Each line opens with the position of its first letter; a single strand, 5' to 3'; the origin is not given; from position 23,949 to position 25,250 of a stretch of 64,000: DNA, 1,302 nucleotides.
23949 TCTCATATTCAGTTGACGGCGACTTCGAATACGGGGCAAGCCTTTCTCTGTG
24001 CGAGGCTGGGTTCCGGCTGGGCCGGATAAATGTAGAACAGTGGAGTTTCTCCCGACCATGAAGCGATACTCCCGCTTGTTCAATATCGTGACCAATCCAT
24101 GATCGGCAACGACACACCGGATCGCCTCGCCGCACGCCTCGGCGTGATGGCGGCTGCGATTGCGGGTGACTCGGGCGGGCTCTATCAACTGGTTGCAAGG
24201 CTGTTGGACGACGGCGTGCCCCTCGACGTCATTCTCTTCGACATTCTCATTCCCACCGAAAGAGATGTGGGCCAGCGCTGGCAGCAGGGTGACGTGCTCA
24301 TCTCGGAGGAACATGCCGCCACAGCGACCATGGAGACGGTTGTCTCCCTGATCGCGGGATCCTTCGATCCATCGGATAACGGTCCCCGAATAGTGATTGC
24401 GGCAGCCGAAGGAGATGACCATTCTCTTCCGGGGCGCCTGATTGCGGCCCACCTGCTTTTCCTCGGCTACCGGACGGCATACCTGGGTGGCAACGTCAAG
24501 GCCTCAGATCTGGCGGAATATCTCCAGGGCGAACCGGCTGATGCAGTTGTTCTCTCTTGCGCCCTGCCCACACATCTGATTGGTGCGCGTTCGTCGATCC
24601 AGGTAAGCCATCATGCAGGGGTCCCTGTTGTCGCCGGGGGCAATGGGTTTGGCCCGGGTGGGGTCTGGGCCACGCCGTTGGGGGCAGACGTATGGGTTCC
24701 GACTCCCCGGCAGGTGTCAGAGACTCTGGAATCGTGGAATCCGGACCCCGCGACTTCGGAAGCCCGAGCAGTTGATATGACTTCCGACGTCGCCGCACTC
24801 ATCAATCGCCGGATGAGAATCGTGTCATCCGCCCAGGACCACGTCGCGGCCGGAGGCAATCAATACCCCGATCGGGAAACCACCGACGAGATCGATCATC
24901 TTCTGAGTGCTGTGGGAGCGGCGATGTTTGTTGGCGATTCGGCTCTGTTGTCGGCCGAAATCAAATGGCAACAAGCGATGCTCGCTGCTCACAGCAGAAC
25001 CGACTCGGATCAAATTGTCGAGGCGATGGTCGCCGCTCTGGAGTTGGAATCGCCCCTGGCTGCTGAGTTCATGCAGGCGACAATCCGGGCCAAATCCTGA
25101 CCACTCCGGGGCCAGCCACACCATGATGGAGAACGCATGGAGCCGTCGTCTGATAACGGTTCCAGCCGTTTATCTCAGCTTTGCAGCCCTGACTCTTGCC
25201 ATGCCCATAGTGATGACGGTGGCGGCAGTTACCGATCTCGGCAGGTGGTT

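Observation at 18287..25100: Candidate three-chromophore light-response island: heliorhodopsin + photolyase + B12 photoreceptor-like protein + SigK-like sigma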

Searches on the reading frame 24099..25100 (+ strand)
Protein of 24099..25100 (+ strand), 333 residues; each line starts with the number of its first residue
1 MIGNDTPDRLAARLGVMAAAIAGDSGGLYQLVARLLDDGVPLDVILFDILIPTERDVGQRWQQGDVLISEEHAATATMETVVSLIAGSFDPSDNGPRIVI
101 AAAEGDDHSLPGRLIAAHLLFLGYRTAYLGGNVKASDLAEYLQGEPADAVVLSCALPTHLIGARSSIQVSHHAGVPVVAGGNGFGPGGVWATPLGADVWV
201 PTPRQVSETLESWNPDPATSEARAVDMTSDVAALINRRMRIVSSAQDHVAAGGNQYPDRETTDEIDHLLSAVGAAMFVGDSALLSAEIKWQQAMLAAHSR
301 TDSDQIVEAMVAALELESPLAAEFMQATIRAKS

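Call 4: search_protein_families(library=pfam, proteins=[window:24099-25100:+], max_evalue=0.01)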
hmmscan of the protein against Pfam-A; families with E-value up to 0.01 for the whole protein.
window:24099-25100:+ (333 aa): 2 families
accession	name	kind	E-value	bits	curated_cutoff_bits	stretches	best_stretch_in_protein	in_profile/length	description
PF02607.22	B12-binding_2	-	8.9e-12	45.5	23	1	18-84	7-72/74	B12 binding domain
PF02310.24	B12-binding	-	2.7e-11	43.8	32.1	1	97-195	2-104/121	B12 binding domain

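Call 7: search_solved_structures(query=window:24099-25100:+, max_evalue=1, show_alignments=3)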
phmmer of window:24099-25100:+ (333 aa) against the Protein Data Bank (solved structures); distinct sequences matched with E-value up to 1: 22.
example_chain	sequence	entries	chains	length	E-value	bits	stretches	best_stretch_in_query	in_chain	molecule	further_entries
8j2x_A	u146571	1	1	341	4.8e-41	144.5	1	11-304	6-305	Cobalamin-binding protein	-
8j2w_A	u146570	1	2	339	4.8e-41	144.5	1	11-304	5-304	Cobalamin-binding protein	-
8j2y_A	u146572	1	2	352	3.7e-28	102.1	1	19-295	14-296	GGDEF domain-containing protein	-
8c31_A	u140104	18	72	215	1.3e-12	51.1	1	14-197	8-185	Probable transcriptional regulator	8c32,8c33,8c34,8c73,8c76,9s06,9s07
5c8a_A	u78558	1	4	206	1.5e-12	50.9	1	14-197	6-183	Light-dependent transcriptional regulator CarH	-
8c35_A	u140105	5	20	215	2e-12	50.4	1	14-197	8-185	Probable transcriptional regulator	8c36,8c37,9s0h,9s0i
3whp_A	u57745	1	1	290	2.4e-12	50.2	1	14-197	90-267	Probable transcriptional regulator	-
5c8d_A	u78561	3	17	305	2.7e-12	50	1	14-197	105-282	Light-dependent transcriptional regulator CarH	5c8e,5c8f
8jbs_A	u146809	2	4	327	1.3e-08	38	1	15-184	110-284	Putative cobalamin binding protein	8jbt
1y80_A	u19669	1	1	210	2.3e-07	33.9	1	19-208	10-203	Predicted cobalamin binding protein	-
7xcn_M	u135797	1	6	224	1.6e-05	27.8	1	55-201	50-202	Trimethylamine methyltransferase corrinoid protein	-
9cbq_A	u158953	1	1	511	0.013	18.3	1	37-182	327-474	Methionine synthase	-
8ssd_A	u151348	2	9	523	0.014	18.1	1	38-182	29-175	Methionine synthase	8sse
4rig_A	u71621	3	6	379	0.016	17.9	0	145-234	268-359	Glycosyl transferase | Glycosyl transferase homolog,Glycosyl transferase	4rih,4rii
4rie_A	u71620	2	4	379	0.016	17.9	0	145-234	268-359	Glycosyl transferase homolog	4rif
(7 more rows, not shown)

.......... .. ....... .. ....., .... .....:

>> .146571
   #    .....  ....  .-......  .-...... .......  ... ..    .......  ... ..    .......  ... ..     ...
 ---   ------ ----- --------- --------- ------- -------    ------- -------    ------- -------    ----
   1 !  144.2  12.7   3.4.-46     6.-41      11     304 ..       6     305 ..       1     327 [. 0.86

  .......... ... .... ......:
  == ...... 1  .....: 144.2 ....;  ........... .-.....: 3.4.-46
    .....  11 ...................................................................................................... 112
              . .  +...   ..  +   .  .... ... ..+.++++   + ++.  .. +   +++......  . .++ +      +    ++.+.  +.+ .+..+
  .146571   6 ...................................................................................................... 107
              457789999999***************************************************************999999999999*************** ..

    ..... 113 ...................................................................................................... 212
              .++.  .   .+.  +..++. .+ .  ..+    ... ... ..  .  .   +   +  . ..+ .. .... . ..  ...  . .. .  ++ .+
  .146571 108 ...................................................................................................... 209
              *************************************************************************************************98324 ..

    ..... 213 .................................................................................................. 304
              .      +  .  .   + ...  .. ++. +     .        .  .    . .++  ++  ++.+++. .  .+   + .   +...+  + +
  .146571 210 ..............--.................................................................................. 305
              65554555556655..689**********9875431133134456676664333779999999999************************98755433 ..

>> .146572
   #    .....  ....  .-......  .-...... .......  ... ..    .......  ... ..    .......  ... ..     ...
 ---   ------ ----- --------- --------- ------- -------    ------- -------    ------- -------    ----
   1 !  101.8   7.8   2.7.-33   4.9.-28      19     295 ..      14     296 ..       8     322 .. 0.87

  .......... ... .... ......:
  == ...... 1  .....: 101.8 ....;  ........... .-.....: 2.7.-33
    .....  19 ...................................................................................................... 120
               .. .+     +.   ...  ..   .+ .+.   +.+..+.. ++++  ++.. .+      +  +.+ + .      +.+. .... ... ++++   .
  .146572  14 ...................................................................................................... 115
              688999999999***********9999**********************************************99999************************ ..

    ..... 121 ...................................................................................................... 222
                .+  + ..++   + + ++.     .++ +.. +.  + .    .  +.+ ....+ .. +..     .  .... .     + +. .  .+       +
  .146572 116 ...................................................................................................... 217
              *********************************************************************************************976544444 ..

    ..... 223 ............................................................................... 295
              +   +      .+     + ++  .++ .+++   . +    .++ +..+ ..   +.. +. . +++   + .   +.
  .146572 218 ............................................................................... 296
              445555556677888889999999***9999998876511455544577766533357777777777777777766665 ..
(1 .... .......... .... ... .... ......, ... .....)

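Call 18: find_related_loci(query=window:24099-25100:+, collection=genome_contigs, flank=10000)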
Query window:24099-25100:+ (333 aa) in genome_contigs; peptide patterns used: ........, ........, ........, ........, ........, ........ (x = any residue, [..] = any of these).
103 stretches matched a pattern; 1 encode a relative of the query (tblastn E <= 1e-3); 1 distinct loci.
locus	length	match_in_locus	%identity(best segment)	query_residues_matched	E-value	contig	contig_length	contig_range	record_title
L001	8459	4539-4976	28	4-153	2e-9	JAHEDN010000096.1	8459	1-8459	MAG: Burkholderiales bacterium isolate Ww204 NODE_18695_length_8459_cov_2.849844, whole genome shotgun sequence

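Call 19: find_homologous_proteins(query=window:24099-25100:+, max_evalue=1e-10)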
Query window:24099-25100:+ (333 aa): 142 proteins with E <= 1e-10 among 8000 candidates; the best 120 are listed.
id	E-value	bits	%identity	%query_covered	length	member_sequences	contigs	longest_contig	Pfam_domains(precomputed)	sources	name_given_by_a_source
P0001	2.8e-212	722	100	100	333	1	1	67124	PF02607.23,PF02310.25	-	-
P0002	2.4e-133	463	65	97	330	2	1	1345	PF02607.23,PF02310.25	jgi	jgi:methanogenic corrinoid protein MtbC1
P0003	1.4e-106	375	58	93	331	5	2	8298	PF02607.23,PF02310.25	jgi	-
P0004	2.7e-104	367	55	94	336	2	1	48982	PF02607.23,PF02310.25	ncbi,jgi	-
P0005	4.4e-103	363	56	89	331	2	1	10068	PF02607.23,PF02310.25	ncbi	ncbi:MAG TPA: cobalamin-dependent protein [Acidimicrobiia bacterium]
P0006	9.2e-103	362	54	94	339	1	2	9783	PF02607.23,PF02310.25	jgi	jgi:methanogenic corrinoid protein MtbC1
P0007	3.6e-102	360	58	87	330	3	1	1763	PF02607.23,PF02310.25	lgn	-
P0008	1.4e-101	358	55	95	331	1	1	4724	PF02607.23,PF02310.25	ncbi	ncbi:MAG: B12-binding domain-containing protein [Actinomycetota bacterium]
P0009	7.9e-101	356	56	87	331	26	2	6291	PF02607.23,PF02310.25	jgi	-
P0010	2.4e-100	354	54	90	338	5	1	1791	PF02607.23,PF02310.25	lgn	-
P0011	3.1e-99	351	53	92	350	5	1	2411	PF02607.23,PF02310.25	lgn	-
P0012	2.8e-96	341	52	96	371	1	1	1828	PF02607.23,PF02310.25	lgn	-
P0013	3.1e-96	341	52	96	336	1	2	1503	PF02607.23,PF02310.25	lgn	-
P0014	2.2e-95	338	51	98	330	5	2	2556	PF02607.23,PF02310.25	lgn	-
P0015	2.2e-95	338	51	96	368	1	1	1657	PF02607.23,PF02310.25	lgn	-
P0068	2.8e-83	298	46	98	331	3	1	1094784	PF02607.23,PF02310.25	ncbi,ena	-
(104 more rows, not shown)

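Call 21: find_related_loci(query=A1, collection=genome_contigs, flank=10000)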
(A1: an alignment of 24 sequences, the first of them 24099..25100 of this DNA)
Query A1 (333 aa) in genome_contigs; peptide patterns used: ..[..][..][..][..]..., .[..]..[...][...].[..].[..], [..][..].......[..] (x = any residue, [..] = any of these).
393 stretches matched a pattern; 101 encode a relative of the query (tblastn E <= 1e-3); the best 80 are kept; 80 distinct loci.
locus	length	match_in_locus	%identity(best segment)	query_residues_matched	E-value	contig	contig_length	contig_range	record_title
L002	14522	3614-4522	54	12-314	2e-102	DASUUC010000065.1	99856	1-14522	MAG TPA_asm: Acidimicrobiia bacterium isolate SMAG_U1779 k141_688959, whole genome shotgun sequence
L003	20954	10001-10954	51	12-329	3e-102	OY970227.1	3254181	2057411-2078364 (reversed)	MAG: uncultured Acidimicrobiia bacterium isolate MFD06229.bin.1.171 genome assembly, chromosome: 1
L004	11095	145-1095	52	13-329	4e-98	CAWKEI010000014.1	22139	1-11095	MAG: uncultured Acidobacteriota bacterium isolate MFD08497.bin.1.135 genome assembly, contig: contig_49346, whole genome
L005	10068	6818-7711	56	24-321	1e-97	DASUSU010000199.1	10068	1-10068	MAG TPA_asm: Acidimicrobiia bacterium isolate SMAG_U1744 k141_841965, whole genome shotgun sequence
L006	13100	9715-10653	50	13-325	4e-97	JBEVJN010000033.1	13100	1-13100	MAG: Acidimicrobiia bacterium isolate T4R1BO.metabat2.227 T4R1BO.metabat2.227_k133_3033561, whole genome shotgun sequenc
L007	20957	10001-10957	51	11-329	3e-96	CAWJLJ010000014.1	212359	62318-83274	MAG: uncultured Acidobacteriota bacterium isolate MFD05747.bin.2.102 genome assembly, contig: contig_40861, whole genome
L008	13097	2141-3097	51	11-329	2e-96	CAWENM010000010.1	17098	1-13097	MAG: uncultured Acidobacteriota bacterium isolate MFD02360.bin.1.245 genome assembly, contig: contig_46525, whole genome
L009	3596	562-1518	51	11-329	3e-97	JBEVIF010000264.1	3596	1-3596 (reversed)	MAG: Acidimicrobiia bacterium isolate T2R6BO_autometa_bin_0009 T2R6BO_autometa_bin_0009_k133_8307594, whole genome shotg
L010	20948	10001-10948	51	8-322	2e-95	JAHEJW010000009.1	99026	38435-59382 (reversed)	MAG: bacterium isolate Ww567 NODE_219_length_99026_cov_15.827572, whole genome shotgun sequence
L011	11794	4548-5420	56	24-314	3e-95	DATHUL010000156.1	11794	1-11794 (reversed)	MAG TPA_asm: Acidimicrobiia bacterium isolate SMAG_U16106 k141_202232, whole genome shotgun sequence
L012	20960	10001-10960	48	12-331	7e-93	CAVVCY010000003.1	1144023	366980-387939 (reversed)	MAG: uncultured Acidobacteriota bacterium isolate MFD02242.bin.2.132 genome assembly, contig: contig_4678, whole genome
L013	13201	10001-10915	49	11-315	1e-91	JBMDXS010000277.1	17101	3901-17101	MAG: Acidimicrobiia bacterium isolate FBaSoil1_17 FBaSoil1_contig277, whole genome shotgun sequence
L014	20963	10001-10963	50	6-327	6e-91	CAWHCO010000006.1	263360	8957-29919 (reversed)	MAG: uncultured bacterium isolate MFD02923.bin.2.53 genome assembly, contig: contig_32759, whole genome shotgun sequence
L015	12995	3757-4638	50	6-298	5e-91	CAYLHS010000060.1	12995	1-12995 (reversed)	MAG TPA_asm: uncultured Acidimicrobiia bacterium isolate binchicken_co151_350 genome assembly, contig: NODE_7135_length_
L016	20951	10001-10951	48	12-327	8e-91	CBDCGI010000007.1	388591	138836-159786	MAG: Acidimicrobiia bacterium isolate f1d8734b-3c74-4def-a799-73aa9cfb23d1 genome assembly, contig: contig_7, whole geno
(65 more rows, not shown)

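Call 24: find_encoding_contigs(protein=P0068, flank=10000, max_places=2)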
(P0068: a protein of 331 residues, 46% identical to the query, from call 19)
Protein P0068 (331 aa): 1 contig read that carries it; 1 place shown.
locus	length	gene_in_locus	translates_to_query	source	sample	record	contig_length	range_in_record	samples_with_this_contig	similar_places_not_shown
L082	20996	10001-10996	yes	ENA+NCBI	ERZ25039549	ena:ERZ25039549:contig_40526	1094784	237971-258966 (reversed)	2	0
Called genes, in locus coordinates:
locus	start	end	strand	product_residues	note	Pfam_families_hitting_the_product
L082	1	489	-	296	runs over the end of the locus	PF00589:Phage_integrase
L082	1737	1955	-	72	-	-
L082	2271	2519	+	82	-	-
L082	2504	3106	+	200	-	PF12079:DUF3558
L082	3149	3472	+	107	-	-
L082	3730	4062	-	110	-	PF02517:Rce1-like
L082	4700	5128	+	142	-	PF07366:SnoaL (weak), PF12680:SnoaL_2 (weak)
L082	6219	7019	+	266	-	PF14344:DUF4397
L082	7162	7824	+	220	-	PF04203:Sortase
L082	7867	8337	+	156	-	PF10604:Polyketide_cyc2, PF03364:Polyketide_cyc (weak)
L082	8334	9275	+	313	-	PF00106:adh_short, PF01370:Epimerase (weak), PF08659:KR, PF13561:adh_short_C2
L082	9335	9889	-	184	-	PF07638:Sigma70_ECF (weak), PF04542:Sigma70_r2, PF08281:Sigma70_r4_2, PF04545:Sigma70_r4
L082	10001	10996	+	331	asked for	PF02607:B12-binding_2, PF02310:B12-binding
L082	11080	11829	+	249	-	PF18761:Heliorhodopsin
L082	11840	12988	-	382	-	PF04173:DoxD, PF07291:MauE (weak), PF07681:DoxX, PF00355:Rieske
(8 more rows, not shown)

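Call 25: search_protein_families(library=ncbifam, proteins=[window:24099-25100:+], max_evalue=0.01)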
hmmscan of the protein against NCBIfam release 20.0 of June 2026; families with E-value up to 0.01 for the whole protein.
window:24099-25100:+ (333 aa): 6 families
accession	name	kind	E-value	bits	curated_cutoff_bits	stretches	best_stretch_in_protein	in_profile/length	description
NF052513.1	TransRegCarH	equivalog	1.3e-14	54.1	400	1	42-187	112-254/274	HTH-type transcriptional repressor CarH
NF041607.1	dimeth_corrin_MtbC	equivalog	5e-08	32.7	350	1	53-199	37-188/203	dimethylamine corrinoid protein MtbC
TIGR02370.1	pyl_corrinoid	subfamily_domain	5.1e-08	32.5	215.3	1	21-172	7-161/197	methyltransferase cognate corrinoid protein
NF047995.1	corrinoid_MtgC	exception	6.5e-08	32.3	310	1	18-202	10-201/215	glycine betaine-specific corrinoid protein MtgC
NF047996.1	corrin_MtgC_2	exception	5.2e-07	29.4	370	1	36-175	28-169/212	glycine betaine-specific corrinoid protein MtgC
NF040669.1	MtaC2_Meth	equivalog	0.0007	19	450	1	24-178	54-209/267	methanol--corrinoid protein MtaC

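Call 28: search_protein_families(library=pfam, proteins=[L003:1535-2560:+, L003:2771-3790:-, L003:3874-5106:+, L003:5359-6114:-, L003:6449-7807:+, L003:7402-8586:+, L003:8583-9749:+, L003:9977-10963:+, L003:11143-12699:-, L003:10271-11200:-], max_evalue=0.001)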
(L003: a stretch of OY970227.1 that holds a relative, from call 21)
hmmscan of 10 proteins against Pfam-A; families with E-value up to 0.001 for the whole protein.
L003:1535-2560:+ (341 aa): 4 families
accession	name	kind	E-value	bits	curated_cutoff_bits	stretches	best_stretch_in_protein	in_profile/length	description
PF00106.31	adh_short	-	5.8e-32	111.2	26.6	1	61-256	1-188/195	short chain dehydrogenase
PF13561.12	adh_short_C2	-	1.1e-19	71.4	27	1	70-285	6-218/236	Enoyl-(Acyl carrier protein) reductase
PF08659.16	KR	-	1.8e-08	34.9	22.6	1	62-167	2-116/180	KR domain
PF01370.27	Epimerase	-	3.7e-08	33.5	20.9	1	63-239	1-163/240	NAD dependent epimerase/dehydratase family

L003:2771-3790:- (339 aa): 0 families

L003:3874-5106:+ (410 aa): 3 families
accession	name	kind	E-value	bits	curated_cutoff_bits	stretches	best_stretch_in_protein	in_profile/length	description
PF20434.5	BD-FAE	-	1e-33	117.1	26.8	1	132-333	1-215/215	BD-FAE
PF07859.19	Abhydrolase_3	-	7.1e-23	81.9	25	1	146-352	1-208/210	alpha/beta hydrolase fold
PF00326.27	Peptidase_S9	-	2.7e-11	43.8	22.6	1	199-355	47-192/213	Prolyl oligopeptidase family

L003:5359-6114:- (251 aa): 4 families
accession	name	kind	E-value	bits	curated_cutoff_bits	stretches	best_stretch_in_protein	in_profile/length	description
PF04542.20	Sigma70_r2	-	1.1e-18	67.2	24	1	95-161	1-68/71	Sigma-70 region 2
PF08281.18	Sigma70_r4_2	-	6.1e-15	55.1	25.7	1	190-242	2-54/54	Sigma-70, region 4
PF04545.22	Sigma70_r4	-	7.4e-14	51.4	24.1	1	195-242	1-48/50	Sigma-70, region 4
PF07638.17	Sigma70_ECF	-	3.9e-05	24.1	21.1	1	83-236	10-173/185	ECF sigma factor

L003:6449-7807:+ (452 aa): 3 families
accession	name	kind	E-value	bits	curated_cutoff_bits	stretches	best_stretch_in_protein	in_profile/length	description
PF01593.30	Amino_oxidase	-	7.4e-20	72.1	19.8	1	28-278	1-260/443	Flavin containing amine oxidoreductase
PF13450.12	NAD_binding_8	-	4e-13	49.9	21.9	1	23-91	1-67/68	NAD(P)-binding Rossmann-like domain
PF01266.30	DAO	-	1.7e-07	31.5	27.9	1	20-56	1-39/353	FAD dependent oxidoreductase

L003:7402-8586:+ (394 aa): 1 family
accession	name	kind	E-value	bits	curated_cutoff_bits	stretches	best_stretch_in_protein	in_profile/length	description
PF07103.16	DUF1365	-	4.4e-81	272.4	25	1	142-380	1-235/235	Protein of unknown function (DUF1365)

L003:8583-9749:+ (388 aa): 9 families
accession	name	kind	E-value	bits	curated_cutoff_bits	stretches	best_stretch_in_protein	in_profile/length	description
PF02353.26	CMAS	-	1.8e-82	277.2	27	1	113-384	3-273/273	Mycolic acid cyclopropane synthetase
PF13489.12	Methyltransf_23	-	1.1e-14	54.9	27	1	170-323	20-163/164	Methyltransferase domain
PF13649.12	Methyltransf_25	-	1.9e-14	54.5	27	1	176-268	1-95/97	Methyltransferase domain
PF08241.18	Methyltransf_11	-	1e-12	48.9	21.2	1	177-272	1-93/95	Methyltransferase domain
PF08242.18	Methyltransf_12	-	2e-11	44.9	30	1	177-271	1-97/98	Methyltransferase domain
PF13847.12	Methyltransf_31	-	6.9e-08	32.7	27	1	172-275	3-110/145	Methyltransferase domain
PF01728.25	FtsJ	-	1.6e-06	28.6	24.1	1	161-214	9-61/181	FtsJ-like methyltransferase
PF25371.1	DUF7884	-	0.0004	21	27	1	19-73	12-68/90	Domain of unknown function (DUF7884)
PF01135.25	PCMT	-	0.00073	19.8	20.3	0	147-230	50-132/210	Protein-L-isoaspartate(D-aspartate) O-methyltransferase (PCMT)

L003:9977-10963:+ (328 aa): 2 families
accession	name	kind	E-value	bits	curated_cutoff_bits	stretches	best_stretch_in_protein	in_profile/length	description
PF02310.24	B12-binding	-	2.4e-15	56.8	32.1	1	94-195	2-107/121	B12 binding domain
PF02607.22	B12-binding_2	-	9.2e-10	39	23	1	13-82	5-73/74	B12 binding domain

L003:11143-12699:- (518 aa): 0 families

L003:10271-11200:- (309 aa): 0 families
